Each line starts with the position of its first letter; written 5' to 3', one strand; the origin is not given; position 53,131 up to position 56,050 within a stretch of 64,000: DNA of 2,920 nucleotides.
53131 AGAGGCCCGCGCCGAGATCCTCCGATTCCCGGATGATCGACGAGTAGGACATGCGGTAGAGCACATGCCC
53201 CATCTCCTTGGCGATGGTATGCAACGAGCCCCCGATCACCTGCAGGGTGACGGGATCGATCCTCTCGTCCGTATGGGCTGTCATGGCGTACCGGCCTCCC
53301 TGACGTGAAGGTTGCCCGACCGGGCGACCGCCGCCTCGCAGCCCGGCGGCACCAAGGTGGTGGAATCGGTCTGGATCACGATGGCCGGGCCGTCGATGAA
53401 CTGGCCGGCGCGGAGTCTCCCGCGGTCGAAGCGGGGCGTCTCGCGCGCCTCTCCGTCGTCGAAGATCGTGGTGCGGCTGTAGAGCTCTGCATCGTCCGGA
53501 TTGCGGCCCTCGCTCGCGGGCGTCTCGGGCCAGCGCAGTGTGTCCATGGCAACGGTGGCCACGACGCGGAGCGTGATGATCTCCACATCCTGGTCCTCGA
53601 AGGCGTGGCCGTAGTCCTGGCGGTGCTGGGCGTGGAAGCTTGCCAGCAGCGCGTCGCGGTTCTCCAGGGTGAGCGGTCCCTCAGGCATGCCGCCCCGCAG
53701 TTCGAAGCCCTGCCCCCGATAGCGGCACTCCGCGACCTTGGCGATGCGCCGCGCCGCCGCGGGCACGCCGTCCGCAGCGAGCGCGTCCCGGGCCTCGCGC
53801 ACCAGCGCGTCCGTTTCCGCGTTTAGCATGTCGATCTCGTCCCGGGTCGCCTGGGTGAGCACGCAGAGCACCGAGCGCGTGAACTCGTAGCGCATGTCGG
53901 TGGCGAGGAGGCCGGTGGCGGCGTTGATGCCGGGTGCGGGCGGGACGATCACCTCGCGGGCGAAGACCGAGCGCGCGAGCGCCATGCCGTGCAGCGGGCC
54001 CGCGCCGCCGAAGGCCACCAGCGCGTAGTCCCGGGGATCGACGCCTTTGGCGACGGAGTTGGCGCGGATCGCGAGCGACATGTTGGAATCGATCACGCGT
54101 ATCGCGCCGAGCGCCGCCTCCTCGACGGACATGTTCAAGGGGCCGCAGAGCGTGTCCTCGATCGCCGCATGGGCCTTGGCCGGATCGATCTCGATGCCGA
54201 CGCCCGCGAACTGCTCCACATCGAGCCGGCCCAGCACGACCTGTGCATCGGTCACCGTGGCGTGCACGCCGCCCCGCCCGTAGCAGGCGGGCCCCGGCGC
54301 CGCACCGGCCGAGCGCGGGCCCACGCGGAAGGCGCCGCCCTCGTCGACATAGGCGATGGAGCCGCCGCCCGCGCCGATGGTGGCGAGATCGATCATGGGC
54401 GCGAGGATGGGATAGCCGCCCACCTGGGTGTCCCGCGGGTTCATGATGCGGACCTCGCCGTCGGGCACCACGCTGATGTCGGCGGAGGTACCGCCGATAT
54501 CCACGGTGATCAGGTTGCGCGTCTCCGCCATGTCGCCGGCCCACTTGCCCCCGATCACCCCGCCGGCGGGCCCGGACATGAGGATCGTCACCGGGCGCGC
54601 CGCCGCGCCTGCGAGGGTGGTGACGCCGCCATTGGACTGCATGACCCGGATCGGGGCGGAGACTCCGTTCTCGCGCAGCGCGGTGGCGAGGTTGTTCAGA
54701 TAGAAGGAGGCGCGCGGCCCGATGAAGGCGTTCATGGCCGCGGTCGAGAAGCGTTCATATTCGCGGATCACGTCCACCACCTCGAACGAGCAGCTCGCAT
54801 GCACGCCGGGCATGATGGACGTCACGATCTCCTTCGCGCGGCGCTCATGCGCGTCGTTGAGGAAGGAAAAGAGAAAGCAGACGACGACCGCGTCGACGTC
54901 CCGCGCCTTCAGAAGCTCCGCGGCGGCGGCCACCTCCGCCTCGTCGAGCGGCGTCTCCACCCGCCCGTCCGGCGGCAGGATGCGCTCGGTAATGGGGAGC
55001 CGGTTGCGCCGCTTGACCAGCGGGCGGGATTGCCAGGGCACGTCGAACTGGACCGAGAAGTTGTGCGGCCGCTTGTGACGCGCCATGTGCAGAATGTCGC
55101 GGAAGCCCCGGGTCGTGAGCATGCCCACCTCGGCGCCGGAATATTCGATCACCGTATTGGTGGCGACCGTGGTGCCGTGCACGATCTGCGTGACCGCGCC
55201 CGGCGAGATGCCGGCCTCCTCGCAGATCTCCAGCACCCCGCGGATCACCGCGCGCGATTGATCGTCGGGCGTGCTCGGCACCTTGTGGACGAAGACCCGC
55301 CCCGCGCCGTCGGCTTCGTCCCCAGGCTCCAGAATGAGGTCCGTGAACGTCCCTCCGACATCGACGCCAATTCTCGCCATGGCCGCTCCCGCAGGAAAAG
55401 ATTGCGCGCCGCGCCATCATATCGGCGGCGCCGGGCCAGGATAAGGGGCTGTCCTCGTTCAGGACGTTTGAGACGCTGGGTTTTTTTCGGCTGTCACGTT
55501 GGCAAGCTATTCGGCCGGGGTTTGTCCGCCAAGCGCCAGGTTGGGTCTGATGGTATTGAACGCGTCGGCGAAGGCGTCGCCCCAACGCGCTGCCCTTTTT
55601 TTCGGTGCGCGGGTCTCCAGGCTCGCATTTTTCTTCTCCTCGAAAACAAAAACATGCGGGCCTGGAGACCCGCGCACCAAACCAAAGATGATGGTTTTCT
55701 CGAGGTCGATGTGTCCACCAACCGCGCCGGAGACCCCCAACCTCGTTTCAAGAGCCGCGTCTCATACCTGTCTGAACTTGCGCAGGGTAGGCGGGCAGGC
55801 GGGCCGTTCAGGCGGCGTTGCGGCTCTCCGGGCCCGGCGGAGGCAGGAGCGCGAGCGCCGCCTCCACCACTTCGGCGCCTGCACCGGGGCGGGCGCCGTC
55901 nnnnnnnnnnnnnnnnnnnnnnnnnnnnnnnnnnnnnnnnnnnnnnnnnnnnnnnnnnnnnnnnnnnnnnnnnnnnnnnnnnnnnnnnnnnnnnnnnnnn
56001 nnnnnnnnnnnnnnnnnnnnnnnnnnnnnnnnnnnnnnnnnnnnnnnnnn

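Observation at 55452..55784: Third MITE copy preserves a transposase C-terminal tail, showing the repeat family derives from an rve-type IS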

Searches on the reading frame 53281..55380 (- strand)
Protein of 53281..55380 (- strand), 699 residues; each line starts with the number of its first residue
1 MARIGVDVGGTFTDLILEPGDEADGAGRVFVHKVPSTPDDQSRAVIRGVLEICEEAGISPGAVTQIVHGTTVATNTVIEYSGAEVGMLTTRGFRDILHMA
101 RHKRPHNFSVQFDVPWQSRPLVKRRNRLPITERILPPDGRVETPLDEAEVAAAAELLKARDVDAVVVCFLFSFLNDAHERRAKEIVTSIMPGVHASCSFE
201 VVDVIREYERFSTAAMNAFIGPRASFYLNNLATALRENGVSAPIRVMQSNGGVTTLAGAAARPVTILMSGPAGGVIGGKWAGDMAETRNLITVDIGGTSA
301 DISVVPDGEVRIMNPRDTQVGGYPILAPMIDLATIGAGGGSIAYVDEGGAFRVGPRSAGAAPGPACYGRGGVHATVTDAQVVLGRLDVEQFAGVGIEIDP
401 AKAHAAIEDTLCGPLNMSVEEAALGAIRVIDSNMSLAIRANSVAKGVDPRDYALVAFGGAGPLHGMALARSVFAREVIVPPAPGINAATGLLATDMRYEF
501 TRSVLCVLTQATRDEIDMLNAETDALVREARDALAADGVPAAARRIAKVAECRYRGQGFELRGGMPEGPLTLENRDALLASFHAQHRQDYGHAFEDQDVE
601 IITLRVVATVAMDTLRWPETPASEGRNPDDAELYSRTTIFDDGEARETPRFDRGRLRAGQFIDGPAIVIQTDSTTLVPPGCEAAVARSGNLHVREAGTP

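Call 13: find_encoding_contigs(protein=window:53281-55380:-, flank=10000, max_places=6)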
Protein window:53281-55380:- (699 aa): no gene with exactly this product is on record in the collection.

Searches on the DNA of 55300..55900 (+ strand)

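Call 8: search_rna_families(source=window, start=55300, end=55900, threshold=evalue, max_evalue=10)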
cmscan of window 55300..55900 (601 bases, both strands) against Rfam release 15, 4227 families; matches with E-value up to 10: 13.
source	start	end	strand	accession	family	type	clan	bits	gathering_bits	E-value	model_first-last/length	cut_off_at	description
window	55604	55678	-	RF03832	mir-H4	Gene; miRNA;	-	35.6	90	0.0005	1-76/76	no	mir-H4 microRNA precursor family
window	55591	55681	-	RF02556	snaR-A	Gene; sRNA;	-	32.6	98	3e-05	1-115/115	no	snaR-A sRNA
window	55608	55674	-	RF00805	mir-351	Gene; miRNA;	-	27.5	70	0.00078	1-75/75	no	mir-351 microRNA precursor family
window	55596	55696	-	RF00792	mir-490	Gene; miRNA;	-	27.3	84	0.00039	1-95/95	no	mir-490 microRNA precursor family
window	55610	55672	+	RF03834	mir-3173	Gene; miRNA;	-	24.9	84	0.041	1-80/80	no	mir-3173 microRNA precursor family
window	55615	55709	-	RF01761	wcaG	Cis-reg;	-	19.8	42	0.27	1-98/98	no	wcaG RNA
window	55613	55669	-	RF01790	htlv_FSE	Cis-reg; frameshift_element;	-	19.5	45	0.42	1-43/43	no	ribosomal frameshift site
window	55582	55700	+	RF03627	mir-9168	Gene; miRNA;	-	18.2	100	0.92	1-95/95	no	mir-9168 microRNA precursor family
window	55604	55678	+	RF00703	mir-139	Gene; miRNA;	-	17.1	51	0.99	12-57/68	no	mir-139 microRNA precursor family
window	55827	55876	-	RF03587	mir-1202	Gene; miRNA;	-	15.5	80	4.7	1-80/80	no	mir-1202 microRNA precursor family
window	55378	55467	-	RF03076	Streptomyces-metH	Gene; sRNA;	-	13.8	50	8.1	1-120/120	no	Streptomyces-metH RNA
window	55520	55700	-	RF01512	Afu_309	Gene; sRNA;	-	12.8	48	0.37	1-322/322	no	A. fumigatus sRNA Afu_309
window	55520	55678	-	RF00024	Telomerase-vert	Gene;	CL00004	9.9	70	3.4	1-443/443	no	Vertebrate telomerase RNA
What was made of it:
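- Tried and rejected: It gave only sub-threshold microRNA/snaR-type hits caused by the long hairpin (call 8).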

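Call 11: search_dna_similar(query=window:55440-55800:+, collection=plasmids, mode=distant, max_evalue=0.001, max_rows=30)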
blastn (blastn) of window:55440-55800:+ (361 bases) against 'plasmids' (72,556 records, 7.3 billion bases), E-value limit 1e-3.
No match.

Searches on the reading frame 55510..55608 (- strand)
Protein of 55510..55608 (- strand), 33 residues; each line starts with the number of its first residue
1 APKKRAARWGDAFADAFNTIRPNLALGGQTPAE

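Call 7: search_protein_families(library=pfam, proteins=[window:55510-55599:-], max_evalue=10)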
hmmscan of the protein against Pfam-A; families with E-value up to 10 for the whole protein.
seq(30 aa): 2 families
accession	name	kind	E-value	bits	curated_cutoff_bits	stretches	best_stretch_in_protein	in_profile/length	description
PF13683.12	rve_3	-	0.022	14.9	26.5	1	8-28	47-67/67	Integrase core domain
PF09722.15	Xre_MbcA_ParS_C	-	0.051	14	24.5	1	18-30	18-30/51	Antitoxin Xre/MbcA/ParS C-terminal toxin-binding domain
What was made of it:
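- On Pfam rve_3 (the c3 peptide itself): The match covers only the last 21 profile positions (call 7).
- Checked: Alone, the 30-aa peptide reaches only E 0.022 against Pfam rve_3 (profile positions 47-67 of 67, below the gathering score; call 7).
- Alone, the peptide reaches only E 0.022 against rve_3, below the gathering score (call 7).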

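Call 26: search_protein_representatives(protein=window:55510-55608:-)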
Query: 33 residues. Proteins with E-value up to 0.001 (for the whole library): 4; up to 1e-10: 1; up to 1e-30: 0. The best 4 are listed.
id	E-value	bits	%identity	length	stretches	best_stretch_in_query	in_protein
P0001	4.7e-12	59.2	-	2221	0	-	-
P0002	2.7e-05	38.9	71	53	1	1-28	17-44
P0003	8.7e-04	34.4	76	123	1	8-32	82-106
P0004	9.0e-04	34.3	31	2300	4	6-31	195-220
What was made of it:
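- Tried and rejected: This was a false negative of the index, because the full HMMER scan then found P0002 and P0003 (call 26).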

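Call 29: search_protein_families(library=pfam, proteins=[P0003, P0002], max_evalue=1)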
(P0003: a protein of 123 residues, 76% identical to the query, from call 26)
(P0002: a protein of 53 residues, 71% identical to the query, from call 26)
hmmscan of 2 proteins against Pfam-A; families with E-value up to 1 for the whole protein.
P0003 (123 aa): 2 families
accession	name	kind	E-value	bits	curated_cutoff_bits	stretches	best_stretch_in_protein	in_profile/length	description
PF13683.12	rve_3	-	5.2e-12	45.8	26.5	1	40-105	4-67/67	Integrase core domain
PF13333.12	rve_2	-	0.11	13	22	1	77-108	20-51/56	Integrase core domain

P0002 (53 aa): 0 families

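Call 30: find_encoding_contigs(protein=P0003, flank=10000)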
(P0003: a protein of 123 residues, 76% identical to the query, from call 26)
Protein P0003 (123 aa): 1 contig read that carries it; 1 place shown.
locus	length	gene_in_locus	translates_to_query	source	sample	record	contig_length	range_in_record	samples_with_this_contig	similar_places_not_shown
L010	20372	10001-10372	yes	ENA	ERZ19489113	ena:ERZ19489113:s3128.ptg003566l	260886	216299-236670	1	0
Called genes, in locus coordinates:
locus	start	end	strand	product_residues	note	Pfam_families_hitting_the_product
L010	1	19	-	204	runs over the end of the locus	-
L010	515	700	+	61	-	PF01520:Amidase_3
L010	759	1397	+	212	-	PF00912:Transgly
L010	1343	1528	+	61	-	PF00912:Transgly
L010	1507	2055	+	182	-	PF17092:PCB_OB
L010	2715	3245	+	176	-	-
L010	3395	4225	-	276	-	-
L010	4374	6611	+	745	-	-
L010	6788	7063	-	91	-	-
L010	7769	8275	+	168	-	PF00589:Phage_integrase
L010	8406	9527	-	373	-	PF01850:PIN (weak)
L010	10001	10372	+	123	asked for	PF13683:rve_3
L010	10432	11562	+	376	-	PF01571:GCV_T, PF08669:GCV_T_C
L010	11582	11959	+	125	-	PF01597:GCV_H, PF00364:Biotin_lipoyl (weak)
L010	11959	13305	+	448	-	PF02347:GDC-P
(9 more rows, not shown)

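Call 31: find_encoding_contigs(protein=P0002, flank=10000)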
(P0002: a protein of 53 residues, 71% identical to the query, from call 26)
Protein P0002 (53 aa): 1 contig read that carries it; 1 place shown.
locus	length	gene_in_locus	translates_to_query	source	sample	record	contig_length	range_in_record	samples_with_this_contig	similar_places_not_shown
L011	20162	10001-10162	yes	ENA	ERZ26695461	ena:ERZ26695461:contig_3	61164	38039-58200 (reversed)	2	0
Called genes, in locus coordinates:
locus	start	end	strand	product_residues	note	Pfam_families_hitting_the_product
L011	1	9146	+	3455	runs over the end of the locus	PF00041:fn3 (weak), PF07689:KaiB (faint), PF10179:NDNF (faint), PF16655:PhoD_N (faint), PF16656:Pur_ac_phosph_N (faint), PF18363:PI_PP_I (faint), PF00041:fn3, PF00041:fn3, +8 more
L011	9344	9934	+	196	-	PF02566:OsmC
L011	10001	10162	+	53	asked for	-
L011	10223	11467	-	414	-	PF13660:DUF4147, PF05161:MOFRL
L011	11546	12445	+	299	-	PF00892:EamA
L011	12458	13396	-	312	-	PF01557:FAA_hydrolase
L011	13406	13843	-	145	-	PF01042:Ribonuc_L-PSP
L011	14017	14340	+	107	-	PF07978:NIPSNAP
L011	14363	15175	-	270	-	PF00520:Ion_trans, PF08016:PKD_channel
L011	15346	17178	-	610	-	PF01855:POR_N, PF17147:PFOR_II, PF02775:TPP_enzyme_C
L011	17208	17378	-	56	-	PF01855:POR_N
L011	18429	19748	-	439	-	PF07992:Pyr_redox_2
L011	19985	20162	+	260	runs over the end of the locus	PF00149:Metallophos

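Call 77: list_cluster_members(proteins=[P0032, P0002])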
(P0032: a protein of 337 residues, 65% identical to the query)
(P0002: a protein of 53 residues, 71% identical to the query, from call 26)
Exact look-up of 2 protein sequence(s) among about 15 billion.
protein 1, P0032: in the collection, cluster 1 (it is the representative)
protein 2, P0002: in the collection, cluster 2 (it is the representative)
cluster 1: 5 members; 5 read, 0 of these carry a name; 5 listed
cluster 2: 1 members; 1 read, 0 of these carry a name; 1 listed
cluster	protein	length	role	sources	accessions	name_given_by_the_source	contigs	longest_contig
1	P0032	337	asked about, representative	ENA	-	-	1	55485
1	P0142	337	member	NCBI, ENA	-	-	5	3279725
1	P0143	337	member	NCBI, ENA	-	-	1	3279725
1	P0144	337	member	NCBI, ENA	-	-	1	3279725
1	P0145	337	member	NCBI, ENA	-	-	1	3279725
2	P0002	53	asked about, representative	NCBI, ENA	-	-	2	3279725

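Call 78: find_encoding_contigs(protein=P0142, flank=1500, max_places=10)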
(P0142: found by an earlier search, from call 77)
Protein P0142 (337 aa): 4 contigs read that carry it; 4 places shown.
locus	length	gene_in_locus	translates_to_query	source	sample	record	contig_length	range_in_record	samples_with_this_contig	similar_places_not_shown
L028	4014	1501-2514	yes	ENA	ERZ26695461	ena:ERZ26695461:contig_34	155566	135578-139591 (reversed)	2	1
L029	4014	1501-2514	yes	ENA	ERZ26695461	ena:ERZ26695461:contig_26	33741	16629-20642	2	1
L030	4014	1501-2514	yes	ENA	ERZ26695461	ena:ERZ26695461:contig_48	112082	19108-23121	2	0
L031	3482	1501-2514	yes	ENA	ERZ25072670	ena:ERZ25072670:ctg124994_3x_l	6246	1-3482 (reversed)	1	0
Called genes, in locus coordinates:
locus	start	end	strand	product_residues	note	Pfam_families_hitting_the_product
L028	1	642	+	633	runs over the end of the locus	PF16177:ACAS_N, PF00501:AMP-binding, PF13193:AMP-binding_C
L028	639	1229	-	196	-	PF02441:Flavoprotein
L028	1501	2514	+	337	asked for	PF01527:HTH_Tnp_1 (faint), PF13384:HTH_23 (weak), PF13565:HTH_32 (weak), PF00665:rve (weak), PF13683:rve_3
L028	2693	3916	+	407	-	PF01070:FMN_dh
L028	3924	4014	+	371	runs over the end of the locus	PF01571:GCV_T, PF08669:GCV_T_C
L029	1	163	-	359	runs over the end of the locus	PF00296:Bac_luciferase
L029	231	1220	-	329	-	PF08240:ADH_N, PF00107:ADH_zinc_N, PF13602:ADH_zinc_N_2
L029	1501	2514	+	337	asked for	PF01527:HTH_Tnp_1 (faint), PF13384:HTH_23 (weak), PF13565:HTH_32 (weak), PF00665:rve (weak), PF13683:rve_3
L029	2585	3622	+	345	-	PF03480:DctP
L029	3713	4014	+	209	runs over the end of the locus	PF04290:DctQ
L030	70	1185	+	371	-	-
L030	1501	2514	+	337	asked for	PF01527:HTH_Tnp_1 (faint), PF13384:HTH_23 (weak), PF13565:HTH_32 (weak), PF00665:rve (weak), PF13683:rve_3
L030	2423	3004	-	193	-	-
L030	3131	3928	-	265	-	-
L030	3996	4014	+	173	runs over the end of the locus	PF08459:UvrC_RNaseH_dom, PF00633:HHH (faint), PF12826:HHH_2, PF14520:HHH_5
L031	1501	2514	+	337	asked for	PF01527:HTH_Tnp_1 (faint), PF13384:HTH_23 (weak), PF13565:HTH_32 (weak), PF00665:rve (weak), PF13683:rve_3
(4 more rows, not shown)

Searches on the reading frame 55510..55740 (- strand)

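Call 7: search_protein_families(library=pfam, proteins=[window:55510-55740:-], max_evalue=10)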
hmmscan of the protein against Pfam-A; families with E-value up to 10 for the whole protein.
seq(77 aa): 3 families
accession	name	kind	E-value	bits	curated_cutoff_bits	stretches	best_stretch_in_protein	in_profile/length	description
PF20841.2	NtrZ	-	0.024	15.4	27.7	1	40-73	13-46/78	NtrZ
PF09722.15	Xre_MbcA_ParS_C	-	0.12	12.9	24.5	1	65-77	18-30/51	Antitoxin Xre/MbcA/ParS C-terminal toxin-binding domain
PF13683.12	rve_3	-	0.12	12.6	26.5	1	54-75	46-67/67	Integrase core domain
